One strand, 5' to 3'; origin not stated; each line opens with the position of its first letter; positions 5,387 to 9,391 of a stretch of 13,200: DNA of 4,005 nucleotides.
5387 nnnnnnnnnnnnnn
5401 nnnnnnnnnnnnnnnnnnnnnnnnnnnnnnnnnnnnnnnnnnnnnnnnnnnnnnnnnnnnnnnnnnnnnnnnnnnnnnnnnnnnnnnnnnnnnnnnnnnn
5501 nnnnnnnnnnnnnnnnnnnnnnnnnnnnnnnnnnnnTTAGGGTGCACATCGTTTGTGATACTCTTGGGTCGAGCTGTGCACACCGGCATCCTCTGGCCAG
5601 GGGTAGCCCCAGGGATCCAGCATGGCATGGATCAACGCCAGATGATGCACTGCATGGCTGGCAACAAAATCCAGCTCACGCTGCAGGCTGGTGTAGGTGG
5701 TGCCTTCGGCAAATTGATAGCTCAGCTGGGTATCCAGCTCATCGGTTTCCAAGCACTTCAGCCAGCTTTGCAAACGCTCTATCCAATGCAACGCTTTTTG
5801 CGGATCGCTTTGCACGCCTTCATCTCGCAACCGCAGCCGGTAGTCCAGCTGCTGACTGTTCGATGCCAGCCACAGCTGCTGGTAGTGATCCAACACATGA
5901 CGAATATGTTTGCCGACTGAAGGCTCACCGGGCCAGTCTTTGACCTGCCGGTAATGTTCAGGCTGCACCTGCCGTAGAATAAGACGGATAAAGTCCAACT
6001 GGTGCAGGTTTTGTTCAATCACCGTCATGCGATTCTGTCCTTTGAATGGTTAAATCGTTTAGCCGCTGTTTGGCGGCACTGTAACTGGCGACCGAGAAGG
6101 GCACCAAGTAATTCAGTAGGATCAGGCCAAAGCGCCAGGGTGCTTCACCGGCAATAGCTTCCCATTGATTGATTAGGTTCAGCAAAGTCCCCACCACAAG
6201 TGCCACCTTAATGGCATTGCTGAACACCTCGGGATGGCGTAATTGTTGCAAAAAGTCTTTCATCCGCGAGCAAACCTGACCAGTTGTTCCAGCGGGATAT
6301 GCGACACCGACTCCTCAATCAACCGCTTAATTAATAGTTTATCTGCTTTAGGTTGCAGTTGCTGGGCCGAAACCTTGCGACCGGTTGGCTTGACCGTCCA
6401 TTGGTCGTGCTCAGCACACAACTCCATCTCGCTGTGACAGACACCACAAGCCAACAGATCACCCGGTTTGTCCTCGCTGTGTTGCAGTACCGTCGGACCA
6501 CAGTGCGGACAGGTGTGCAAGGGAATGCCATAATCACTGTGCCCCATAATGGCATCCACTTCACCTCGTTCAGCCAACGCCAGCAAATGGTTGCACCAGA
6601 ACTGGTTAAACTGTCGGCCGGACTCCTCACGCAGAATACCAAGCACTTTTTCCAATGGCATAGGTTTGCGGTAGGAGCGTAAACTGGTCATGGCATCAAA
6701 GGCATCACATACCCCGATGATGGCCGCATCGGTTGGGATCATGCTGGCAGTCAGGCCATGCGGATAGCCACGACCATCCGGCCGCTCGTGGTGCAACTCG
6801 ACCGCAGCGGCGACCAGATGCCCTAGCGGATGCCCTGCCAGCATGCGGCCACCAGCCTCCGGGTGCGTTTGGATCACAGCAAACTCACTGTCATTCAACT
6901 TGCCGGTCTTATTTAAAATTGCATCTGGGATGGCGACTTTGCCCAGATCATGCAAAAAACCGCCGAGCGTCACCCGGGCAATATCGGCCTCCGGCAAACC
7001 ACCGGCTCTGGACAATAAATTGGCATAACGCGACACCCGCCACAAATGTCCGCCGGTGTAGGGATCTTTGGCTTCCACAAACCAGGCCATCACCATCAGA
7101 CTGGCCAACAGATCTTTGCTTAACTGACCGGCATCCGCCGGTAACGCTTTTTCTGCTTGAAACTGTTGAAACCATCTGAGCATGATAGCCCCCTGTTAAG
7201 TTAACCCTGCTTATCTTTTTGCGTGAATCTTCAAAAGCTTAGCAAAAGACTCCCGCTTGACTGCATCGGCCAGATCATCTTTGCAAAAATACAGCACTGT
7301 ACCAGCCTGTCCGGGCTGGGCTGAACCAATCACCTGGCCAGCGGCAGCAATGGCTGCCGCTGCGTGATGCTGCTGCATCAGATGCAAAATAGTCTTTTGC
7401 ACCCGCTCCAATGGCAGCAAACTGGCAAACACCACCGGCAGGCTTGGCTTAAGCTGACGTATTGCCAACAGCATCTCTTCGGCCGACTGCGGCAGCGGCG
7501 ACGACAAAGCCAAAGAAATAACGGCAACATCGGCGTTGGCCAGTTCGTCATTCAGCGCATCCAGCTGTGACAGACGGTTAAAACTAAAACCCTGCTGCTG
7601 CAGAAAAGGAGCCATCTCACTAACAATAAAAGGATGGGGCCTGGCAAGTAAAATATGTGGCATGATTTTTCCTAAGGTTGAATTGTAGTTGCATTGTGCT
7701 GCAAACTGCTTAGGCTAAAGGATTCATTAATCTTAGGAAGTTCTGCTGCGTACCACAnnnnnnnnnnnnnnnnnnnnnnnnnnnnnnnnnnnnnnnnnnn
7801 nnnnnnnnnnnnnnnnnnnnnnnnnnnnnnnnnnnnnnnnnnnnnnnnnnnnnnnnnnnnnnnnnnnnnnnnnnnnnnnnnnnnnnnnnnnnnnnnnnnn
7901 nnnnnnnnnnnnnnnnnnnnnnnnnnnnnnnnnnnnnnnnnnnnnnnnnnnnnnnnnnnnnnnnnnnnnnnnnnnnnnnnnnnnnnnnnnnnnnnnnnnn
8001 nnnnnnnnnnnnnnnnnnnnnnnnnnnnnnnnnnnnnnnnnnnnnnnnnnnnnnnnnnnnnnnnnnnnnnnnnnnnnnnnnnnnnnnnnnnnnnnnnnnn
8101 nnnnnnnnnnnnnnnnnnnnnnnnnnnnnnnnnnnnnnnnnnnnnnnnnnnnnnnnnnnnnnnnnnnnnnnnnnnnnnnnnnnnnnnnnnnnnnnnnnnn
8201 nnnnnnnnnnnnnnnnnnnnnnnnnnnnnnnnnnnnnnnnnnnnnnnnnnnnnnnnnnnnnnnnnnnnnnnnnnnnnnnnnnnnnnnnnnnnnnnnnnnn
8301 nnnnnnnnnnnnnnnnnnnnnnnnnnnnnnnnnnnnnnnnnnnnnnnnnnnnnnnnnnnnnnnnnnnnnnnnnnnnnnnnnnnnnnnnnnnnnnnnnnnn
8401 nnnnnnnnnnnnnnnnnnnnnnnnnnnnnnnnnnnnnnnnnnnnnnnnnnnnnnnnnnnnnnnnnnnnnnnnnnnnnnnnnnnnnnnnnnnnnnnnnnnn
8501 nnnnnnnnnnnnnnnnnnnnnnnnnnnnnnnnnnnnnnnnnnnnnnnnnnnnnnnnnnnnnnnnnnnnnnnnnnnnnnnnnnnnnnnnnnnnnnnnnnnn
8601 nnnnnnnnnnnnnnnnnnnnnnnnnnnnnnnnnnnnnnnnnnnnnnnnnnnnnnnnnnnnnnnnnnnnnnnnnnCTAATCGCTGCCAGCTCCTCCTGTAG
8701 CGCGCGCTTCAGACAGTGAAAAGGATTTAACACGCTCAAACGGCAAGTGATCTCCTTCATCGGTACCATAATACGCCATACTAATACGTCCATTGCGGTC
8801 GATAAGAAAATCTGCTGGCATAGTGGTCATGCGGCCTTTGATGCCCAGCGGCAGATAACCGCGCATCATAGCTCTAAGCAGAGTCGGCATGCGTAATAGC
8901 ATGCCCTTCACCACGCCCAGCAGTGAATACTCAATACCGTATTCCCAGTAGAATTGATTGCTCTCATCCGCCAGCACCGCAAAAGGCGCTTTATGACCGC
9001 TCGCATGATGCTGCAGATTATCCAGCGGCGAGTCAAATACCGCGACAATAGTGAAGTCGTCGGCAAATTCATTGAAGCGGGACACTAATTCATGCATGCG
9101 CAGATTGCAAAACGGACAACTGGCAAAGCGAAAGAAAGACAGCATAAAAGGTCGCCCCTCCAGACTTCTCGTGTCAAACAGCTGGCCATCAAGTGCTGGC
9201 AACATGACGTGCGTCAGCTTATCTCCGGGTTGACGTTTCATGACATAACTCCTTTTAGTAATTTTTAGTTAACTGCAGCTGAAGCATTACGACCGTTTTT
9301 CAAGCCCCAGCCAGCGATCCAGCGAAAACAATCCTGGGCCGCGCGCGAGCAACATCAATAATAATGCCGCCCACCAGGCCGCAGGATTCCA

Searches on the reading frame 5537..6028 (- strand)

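Call 4: search_protein_families(library=pfam, proteins=[window:5537-6028:-])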
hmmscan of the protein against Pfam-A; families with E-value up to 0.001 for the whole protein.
window:5537-6028:- (163 aa): 2 families
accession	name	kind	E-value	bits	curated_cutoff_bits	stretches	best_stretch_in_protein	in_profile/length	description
PF12867.12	DinB_2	-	2e-07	31.9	24.8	1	18-133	13-128/128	DinB superfamily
PF05163.17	DinB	-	0.00083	19.8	23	0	14-147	19-152/165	DinB family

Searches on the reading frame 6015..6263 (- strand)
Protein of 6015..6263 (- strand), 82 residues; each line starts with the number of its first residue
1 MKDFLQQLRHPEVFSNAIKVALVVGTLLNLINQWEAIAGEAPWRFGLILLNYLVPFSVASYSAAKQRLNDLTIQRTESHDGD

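Call 4: search_protein_families(library=pfam, proteins=[window:6015-6263:-])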
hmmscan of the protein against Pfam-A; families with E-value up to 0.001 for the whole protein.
window:6015-6263:- (82 aa): 0 families

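Call 13: search_protein_families(library=ncbifam, proteins=[window:6015-6263:-], max_evalue=0.01)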
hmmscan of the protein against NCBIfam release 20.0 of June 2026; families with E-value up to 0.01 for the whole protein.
window:6015-6263:- (82 aa): 2 families
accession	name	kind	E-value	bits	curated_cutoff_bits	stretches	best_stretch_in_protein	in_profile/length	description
NF038050.1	NrtS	subfamily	1.1e-06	28.4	25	1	17-59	2-46/56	nitrate/nitrite transporter NrtS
NF008232.0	PRK10999.1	equivalog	0.0016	17.2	392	1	13-56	292-335/520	maltose ABC transporter permease MalF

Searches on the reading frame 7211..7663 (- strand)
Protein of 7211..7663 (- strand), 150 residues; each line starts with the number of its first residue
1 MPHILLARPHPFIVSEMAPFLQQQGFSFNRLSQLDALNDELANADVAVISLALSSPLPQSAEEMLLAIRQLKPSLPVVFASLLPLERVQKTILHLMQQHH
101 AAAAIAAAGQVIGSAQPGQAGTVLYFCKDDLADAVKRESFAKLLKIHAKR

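Call 4: search_protein_families(library=pfam, proteins=[window:7211-7663:-])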
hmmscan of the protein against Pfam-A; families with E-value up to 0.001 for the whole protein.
window:7211-7663:- (150 aa): 0 families

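Call 13: search_protein_families(library=ncbifam, proteins=[window:7211-7663:-], max_evalue=0.01)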
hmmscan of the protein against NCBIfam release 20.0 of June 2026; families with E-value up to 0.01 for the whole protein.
window:7211-7663:- (150 aa): 0 families

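Call 65: predict_structure(protein=window:7211-7663:-)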
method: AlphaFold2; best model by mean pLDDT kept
length: 150 residues; sequences in the alignment: 1
mean_pLDDT: 46.5   pTM: 0.41
mean pLDDT of the five models: 46.5, 43.3, 40.2, 38.7, 35.6
residues with pLDDT >= 90: 0; 70-90: 0; 50-70: 60; < 50: 90
segments of 3 or more residues with pLDDT < 50: 1-4, 9-21, 23-27, 32-34, 54-58, 98-150
pLDDT, mean of each block of 10 residues (from residue 1): 46 43 47 53 58 47 57 58 51 49 37 40 42 38 32
secondary structure, 60 per line:
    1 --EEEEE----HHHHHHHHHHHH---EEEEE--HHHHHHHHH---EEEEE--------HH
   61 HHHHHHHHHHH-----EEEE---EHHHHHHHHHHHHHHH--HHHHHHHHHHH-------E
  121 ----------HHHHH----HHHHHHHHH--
elements in order: E3-7 H12-23 E27-31 H34-42 E46-50 H59-71 E77-80 H85-99 H102-112 H131-135 H140-148

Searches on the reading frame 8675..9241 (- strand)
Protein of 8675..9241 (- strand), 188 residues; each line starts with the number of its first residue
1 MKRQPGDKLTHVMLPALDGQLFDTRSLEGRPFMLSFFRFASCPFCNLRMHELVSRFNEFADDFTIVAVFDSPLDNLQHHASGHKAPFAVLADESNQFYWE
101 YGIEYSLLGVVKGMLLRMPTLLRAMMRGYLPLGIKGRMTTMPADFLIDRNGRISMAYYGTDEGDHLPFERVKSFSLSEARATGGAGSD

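Call 6: search_protein_families(library=pfam, proteins=[window:8675-9241:-])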
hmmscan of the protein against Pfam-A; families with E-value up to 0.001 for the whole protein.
window:8675-9241:- (188 aa): 3 families
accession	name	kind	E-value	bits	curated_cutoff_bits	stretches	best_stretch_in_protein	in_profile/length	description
PF00578.27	AhpC-TSA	-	3e-16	59.9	26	1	5-154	1-122/124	AhpC/TSA family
PF08534.16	Redoxin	-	2.9e-12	47.1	26.6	1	4-107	1-108/148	Redoxin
PF13911.12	AhpC-TSA_2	-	5.2e-06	27.2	27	1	52-158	2-111/114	AhpC/TSA antioxidant enzyme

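Call 13: search_protein_families(library=ncbifam, proteins=[window:8675-9241:-], max_evalue=0.01)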
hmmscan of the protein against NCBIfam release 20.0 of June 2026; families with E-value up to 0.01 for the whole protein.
window:8675-9241:- (188 aa): 3 families
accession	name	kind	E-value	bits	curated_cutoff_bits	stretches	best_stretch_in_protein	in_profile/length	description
NF040769.1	SelL_rel_redox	subfamily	7.2e-18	64.8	120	1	17-170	11-168/173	SelL-related redox protein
NF002854.0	PRK03147.1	subfamily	2.6e-05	24.2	170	0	4-104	37-138/176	thiol-disulfide oxidoreductase ResA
NF006960.0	PRK09437.1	equivalog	0.00097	19.1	140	1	4-103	5-105/156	thioredoxin-dependent thiol peroxidase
